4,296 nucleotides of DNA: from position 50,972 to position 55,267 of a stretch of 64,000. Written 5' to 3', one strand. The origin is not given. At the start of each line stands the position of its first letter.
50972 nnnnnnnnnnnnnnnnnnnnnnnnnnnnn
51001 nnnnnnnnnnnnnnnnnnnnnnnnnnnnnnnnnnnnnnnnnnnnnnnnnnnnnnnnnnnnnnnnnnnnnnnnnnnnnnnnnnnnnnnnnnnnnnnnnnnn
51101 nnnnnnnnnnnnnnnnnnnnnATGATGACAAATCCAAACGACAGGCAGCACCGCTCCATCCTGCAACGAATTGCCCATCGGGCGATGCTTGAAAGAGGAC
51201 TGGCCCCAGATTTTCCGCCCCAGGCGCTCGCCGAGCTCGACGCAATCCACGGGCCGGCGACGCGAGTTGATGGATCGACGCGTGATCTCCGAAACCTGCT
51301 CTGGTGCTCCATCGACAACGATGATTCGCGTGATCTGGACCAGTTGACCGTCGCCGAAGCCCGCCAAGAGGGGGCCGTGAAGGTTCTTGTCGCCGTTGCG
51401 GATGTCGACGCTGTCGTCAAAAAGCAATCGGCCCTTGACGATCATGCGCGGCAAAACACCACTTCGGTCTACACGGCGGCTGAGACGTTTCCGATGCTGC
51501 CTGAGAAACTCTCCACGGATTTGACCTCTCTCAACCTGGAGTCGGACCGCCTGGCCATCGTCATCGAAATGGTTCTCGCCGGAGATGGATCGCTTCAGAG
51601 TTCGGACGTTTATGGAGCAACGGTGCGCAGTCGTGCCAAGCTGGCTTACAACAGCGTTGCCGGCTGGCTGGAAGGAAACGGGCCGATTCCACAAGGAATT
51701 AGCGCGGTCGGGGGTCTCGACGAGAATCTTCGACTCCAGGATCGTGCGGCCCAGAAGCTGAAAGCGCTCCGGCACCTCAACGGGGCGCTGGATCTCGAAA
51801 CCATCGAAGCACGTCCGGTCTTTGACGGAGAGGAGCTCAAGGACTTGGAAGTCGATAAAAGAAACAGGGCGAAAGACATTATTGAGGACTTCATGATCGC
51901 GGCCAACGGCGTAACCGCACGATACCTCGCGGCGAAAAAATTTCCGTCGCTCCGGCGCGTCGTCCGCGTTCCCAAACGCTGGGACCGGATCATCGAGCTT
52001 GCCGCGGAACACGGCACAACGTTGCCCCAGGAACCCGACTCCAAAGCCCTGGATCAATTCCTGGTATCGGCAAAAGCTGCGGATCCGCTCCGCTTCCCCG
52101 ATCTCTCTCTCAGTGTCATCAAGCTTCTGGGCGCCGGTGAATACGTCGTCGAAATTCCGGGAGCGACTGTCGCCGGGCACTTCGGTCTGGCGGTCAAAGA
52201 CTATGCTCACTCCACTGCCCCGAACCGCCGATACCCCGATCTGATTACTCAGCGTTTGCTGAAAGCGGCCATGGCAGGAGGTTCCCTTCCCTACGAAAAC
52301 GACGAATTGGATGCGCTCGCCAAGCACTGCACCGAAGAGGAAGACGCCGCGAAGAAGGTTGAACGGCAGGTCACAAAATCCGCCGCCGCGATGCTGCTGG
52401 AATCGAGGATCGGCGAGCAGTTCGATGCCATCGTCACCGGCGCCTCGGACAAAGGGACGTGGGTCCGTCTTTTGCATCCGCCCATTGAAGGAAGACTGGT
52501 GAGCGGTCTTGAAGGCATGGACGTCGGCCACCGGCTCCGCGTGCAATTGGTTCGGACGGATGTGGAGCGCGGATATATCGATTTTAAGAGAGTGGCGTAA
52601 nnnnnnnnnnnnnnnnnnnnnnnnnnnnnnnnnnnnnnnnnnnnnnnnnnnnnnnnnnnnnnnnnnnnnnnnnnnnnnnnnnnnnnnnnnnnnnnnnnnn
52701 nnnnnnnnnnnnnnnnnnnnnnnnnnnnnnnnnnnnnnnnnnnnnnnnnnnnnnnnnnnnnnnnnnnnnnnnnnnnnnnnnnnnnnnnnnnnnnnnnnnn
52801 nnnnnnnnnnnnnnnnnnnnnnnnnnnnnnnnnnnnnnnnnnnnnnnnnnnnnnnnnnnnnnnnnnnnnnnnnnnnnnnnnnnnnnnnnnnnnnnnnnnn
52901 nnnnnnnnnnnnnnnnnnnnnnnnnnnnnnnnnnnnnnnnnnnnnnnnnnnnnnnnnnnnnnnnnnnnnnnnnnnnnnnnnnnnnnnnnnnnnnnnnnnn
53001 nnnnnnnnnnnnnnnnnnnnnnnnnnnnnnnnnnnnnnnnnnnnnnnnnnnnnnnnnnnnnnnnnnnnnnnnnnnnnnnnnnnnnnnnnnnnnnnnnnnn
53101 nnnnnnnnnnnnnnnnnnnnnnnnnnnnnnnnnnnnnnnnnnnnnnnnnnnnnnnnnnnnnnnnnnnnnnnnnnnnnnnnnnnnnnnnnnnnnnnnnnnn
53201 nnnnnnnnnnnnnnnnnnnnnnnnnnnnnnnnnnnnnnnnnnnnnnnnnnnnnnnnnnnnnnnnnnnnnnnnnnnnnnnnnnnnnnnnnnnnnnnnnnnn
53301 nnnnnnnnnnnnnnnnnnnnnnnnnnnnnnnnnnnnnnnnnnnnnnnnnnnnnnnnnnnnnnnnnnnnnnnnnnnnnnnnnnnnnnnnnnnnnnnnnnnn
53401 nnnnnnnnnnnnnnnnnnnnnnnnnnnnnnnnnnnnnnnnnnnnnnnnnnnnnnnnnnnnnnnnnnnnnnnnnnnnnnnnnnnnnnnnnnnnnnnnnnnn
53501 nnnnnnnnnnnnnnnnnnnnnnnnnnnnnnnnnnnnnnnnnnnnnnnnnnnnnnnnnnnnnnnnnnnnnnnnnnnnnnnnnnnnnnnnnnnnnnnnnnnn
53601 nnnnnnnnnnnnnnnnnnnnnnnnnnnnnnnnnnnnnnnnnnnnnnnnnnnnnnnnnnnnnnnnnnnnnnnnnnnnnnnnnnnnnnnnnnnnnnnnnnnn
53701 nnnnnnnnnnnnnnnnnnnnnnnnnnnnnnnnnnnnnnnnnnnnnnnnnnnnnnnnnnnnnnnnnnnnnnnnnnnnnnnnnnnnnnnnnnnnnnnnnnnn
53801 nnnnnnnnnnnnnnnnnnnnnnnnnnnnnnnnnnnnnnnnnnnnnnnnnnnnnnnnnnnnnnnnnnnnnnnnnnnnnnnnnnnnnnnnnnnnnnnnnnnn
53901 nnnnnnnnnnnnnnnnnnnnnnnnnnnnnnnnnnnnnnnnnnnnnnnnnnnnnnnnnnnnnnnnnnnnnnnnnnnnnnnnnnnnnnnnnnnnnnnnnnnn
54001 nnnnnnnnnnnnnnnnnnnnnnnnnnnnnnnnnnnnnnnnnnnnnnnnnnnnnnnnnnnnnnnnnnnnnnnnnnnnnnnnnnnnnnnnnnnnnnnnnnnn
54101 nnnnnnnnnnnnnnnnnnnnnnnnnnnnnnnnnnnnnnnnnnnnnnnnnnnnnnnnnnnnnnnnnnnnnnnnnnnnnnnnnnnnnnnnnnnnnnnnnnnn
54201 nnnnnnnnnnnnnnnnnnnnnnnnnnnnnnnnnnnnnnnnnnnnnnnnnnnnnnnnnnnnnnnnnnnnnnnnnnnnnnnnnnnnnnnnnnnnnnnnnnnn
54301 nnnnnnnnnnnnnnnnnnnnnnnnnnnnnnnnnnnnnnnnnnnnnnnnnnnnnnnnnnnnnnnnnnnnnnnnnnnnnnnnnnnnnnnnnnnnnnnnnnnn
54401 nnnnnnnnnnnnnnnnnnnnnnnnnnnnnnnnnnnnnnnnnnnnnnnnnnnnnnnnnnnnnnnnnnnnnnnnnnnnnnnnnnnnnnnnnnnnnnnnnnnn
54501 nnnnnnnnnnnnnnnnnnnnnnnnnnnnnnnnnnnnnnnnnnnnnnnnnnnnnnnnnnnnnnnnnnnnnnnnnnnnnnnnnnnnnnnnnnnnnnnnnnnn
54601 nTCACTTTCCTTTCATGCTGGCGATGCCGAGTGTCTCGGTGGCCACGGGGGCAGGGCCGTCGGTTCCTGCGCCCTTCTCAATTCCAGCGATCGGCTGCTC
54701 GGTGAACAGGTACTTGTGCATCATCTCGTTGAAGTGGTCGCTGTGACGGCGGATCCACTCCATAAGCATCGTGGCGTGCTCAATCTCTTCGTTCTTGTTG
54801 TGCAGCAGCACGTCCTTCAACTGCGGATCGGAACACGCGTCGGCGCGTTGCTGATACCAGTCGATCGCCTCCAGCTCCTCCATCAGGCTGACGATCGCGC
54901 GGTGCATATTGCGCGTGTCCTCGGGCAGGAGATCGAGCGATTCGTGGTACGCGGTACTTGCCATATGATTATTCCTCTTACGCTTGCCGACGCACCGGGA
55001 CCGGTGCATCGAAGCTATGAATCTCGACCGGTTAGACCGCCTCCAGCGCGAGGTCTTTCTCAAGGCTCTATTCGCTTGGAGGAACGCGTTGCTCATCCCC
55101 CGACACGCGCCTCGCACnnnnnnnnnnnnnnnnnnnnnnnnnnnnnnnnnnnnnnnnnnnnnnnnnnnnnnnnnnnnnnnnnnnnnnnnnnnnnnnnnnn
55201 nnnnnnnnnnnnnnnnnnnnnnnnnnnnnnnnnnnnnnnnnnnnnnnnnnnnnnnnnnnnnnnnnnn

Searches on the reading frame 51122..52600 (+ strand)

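Call 32: search_protein_families(library=pfam, max_evalue=0.0001, proteins=[window:51122-52600:+])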
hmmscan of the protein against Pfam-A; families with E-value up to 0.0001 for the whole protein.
window:51122-52600:+ (492 aa): 2 families
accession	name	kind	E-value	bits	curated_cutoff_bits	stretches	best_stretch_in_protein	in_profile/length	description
PF00773.25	RNB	-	3.5e-81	273.4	29.3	1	54-384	2-324/326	RNB domain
PF18614.7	RNase_II_C_S1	-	5.7e-19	68.2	26.6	1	432-491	1-59/59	RNase II-type exonuclease C-terminal S1 domain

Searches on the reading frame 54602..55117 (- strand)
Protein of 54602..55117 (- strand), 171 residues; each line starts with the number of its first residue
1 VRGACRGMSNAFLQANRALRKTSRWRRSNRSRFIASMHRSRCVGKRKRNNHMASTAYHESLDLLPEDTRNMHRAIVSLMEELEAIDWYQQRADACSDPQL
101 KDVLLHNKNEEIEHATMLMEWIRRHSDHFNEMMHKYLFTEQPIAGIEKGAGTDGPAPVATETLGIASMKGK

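Call 22: search_protein_families(library=pfam, max_evalue=0.01, proteins=[window:54602-55117:-])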
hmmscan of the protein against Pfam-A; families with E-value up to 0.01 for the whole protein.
window:54602-55117:- (171 aa): 2 families
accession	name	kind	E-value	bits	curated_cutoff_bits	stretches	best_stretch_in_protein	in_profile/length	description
PF22277.2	EncFtn-like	-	6.2e-39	132.1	27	1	57-140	2-85/85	EncFtn-like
PF07875.18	Coat_F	-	0.006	17.2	25.7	0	94-124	26-56/63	Coat F domain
